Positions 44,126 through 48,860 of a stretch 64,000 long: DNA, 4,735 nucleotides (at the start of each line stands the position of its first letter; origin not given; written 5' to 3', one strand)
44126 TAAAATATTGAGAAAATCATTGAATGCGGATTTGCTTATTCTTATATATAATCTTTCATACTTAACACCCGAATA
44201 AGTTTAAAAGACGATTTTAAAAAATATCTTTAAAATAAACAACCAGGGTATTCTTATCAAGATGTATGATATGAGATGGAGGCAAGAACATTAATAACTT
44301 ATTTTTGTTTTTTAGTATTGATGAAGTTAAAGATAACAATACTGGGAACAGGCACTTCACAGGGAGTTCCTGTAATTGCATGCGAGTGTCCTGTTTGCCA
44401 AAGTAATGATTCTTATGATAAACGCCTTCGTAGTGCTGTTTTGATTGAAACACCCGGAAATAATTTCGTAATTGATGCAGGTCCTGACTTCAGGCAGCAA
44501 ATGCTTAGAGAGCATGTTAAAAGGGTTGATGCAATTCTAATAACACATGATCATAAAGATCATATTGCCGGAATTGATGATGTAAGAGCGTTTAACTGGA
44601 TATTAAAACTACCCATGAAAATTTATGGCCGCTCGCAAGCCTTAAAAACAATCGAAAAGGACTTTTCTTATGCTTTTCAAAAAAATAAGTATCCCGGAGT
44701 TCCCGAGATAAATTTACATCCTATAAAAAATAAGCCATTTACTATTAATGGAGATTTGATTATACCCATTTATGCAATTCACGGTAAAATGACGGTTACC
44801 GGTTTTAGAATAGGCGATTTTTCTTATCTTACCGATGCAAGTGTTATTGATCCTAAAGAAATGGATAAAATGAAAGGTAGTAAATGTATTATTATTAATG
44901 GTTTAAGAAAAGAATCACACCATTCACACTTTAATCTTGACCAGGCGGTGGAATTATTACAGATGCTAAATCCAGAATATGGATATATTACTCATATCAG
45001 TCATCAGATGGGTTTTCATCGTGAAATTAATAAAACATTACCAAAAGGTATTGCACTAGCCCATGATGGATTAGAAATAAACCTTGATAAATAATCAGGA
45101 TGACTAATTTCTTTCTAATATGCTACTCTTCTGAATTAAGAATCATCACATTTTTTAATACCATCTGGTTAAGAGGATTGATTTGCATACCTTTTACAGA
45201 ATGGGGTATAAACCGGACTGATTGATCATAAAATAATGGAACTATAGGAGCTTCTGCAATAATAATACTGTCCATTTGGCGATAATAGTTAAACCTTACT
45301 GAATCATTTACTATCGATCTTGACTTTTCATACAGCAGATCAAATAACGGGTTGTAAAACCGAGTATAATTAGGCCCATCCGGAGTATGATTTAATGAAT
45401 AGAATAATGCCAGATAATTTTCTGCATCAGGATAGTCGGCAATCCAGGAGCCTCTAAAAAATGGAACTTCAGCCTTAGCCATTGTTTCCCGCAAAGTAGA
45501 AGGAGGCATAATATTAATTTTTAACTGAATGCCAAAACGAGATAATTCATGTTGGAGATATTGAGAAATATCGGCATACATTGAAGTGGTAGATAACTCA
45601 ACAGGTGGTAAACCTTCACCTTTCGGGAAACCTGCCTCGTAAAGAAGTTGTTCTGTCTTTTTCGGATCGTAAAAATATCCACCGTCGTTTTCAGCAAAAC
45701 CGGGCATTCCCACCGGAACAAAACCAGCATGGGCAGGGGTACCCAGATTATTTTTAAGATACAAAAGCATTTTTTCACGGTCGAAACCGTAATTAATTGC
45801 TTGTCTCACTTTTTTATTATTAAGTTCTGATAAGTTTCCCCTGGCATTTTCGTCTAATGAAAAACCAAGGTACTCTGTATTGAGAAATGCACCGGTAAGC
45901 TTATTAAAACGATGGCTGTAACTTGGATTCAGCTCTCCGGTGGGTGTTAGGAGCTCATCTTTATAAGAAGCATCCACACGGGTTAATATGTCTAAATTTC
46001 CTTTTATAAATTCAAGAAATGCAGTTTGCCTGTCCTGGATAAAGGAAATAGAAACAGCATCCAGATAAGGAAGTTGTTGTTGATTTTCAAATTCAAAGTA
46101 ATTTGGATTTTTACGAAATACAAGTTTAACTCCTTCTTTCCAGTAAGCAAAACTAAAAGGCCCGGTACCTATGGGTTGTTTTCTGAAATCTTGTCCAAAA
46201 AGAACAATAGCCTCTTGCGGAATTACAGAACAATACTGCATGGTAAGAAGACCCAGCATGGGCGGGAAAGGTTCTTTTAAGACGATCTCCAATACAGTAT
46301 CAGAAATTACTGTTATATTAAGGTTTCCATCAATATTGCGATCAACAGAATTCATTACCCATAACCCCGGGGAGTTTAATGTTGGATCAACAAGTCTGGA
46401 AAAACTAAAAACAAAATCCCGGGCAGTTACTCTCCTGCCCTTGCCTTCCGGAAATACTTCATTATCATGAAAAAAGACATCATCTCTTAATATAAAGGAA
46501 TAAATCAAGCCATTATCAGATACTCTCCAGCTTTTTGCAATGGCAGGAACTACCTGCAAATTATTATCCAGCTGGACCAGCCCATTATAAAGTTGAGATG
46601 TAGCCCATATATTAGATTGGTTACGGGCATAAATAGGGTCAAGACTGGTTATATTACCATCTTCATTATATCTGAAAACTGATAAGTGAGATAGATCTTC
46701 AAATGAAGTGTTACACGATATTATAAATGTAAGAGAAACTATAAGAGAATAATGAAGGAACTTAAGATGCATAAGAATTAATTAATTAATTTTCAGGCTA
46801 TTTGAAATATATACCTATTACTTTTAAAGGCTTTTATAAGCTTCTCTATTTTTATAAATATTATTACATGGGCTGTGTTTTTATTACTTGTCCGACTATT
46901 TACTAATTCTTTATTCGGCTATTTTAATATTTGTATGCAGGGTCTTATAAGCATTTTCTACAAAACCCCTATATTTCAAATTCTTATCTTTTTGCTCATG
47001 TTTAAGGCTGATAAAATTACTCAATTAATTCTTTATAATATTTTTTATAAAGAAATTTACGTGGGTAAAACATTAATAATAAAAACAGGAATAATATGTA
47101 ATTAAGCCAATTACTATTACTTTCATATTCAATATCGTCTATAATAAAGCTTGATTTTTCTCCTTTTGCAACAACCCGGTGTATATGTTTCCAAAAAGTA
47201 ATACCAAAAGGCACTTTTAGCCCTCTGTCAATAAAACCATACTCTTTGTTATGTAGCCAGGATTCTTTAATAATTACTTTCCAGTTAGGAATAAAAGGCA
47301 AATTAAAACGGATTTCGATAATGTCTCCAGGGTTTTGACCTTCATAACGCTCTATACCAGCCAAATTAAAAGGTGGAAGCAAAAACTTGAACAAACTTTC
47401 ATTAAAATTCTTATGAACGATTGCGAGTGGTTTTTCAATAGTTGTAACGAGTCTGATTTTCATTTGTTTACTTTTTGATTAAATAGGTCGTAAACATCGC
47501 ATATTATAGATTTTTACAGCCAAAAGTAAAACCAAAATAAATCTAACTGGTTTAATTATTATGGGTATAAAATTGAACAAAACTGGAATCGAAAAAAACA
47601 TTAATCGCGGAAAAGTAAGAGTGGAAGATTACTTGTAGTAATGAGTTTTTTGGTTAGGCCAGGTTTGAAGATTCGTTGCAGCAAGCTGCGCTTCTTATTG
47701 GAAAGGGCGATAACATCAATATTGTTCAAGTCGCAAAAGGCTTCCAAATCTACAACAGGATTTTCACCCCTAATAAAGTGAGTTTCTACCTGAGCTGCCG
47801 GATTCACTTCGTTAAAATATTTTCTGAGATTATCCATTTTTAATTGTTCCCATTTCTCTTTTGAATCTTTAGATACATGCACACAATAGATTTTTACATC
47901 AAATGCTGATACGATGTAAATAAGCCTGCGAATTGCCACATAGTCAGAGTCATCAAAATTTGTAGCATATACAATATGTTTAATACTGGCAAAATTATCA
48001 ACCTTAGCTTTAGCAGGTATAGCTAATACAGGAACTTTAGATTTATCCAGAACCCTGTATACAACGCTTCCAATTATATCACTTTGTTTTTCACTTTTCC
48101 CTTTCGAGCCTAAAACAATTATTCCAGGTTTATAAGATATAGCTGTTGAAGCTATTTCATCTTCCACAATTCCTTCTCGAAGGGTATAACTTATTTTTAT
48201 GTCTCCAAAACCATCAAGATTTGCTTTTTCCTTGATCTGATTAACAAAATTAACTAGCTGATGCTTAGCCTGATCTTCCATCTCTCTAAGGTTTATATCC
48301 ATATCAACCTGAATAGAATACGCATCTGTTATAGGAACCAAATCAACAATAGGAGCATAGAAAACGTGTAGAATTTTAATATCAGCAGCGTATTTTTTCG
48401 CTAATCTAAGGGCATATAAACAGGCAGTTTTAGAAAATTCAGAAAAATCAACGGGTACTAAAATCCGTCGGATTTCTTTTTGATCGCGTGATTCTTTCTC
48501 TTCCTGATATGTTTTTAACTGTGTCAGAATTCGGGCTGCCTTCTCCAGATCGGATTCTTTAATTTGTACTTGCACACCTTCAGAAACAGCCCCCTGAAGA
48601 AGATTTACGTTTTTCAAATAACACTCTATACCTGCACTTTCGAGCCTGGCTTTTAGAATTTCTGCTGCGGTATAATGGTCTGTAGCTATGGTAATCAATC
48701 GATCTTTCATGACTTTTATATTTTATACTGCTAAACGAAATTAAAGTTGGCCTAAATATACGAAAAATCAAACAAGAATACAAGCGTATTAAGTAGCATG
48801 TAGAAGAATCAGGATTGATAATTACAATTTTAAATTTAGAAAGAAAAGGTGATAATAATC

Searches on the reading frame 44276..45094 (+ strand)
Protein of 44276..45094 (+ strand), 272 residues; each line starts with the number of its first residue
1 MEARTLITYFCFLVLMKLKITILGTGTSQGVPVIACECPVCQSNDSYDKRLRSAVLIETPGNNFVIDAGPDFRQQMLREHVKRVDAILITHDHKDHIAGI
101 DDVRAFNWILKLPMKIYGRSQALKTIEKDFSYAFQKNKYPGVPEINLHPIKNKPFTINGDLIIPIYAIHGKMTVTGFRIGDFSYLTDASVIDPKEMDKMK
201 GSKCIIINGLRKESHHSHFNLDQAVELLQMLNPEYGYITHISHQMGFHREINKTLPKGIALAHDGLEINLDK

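Call 67: search_protein_families(library=pfam, proteins=[window:44276-45094:+], max_evalue=0.00001)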
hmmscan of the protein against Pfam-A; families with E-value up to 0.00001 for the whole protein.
window:44276-45094:+ (272 aa): 2 families
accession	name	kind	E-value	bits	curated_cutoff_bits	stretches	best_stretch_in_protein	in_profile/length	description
PF12706.13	Lactamase_B_2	-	4.9e-36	124.7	27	1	62-241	1-200/200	Beta-lactamase superfamily domain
PF00753.33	Lactamase_B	-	5.4e-12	46.5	22.7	1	51-170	5-129/196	Metallo-beta-lactamase superfamily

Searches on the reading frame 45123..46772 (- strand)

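Call 67: search_protein_families(library=pfam, proteins=[window:45123-46772:-], max_evalue=0.00001)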
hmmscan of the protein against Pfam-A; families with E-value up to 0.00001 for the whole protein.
window:45123-46772:- (549 aa): 1 family
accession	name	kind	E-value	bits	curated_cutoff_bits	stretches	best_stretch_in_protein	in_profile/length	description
PF00496.27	SBP_bac_5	-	3.7e-75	253.8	32.4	1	73-461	1-364/368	Bacterial extracellular solute-binding proteins, family 5 Middle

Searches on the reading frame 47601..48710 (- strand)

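Call 67: search_protein_families(library=pfam, proteins=[window:47601-48710:-], max_evalue=0.00001)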
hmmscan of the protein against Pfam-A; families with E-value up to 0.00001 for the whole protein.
window:47601-48710:- (369 aa): 2 families
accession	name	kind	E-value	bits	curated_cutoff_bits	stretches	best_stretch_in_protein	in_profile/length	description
PF00582.32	Usp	-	1e-30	107.6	24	2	80-232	2-141/141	Universal stress protein family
PF09413.15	DUF2007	-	1.1e-10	41.9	25.7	1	10-65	7-65/66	Putative prokaryotic signal transducing protein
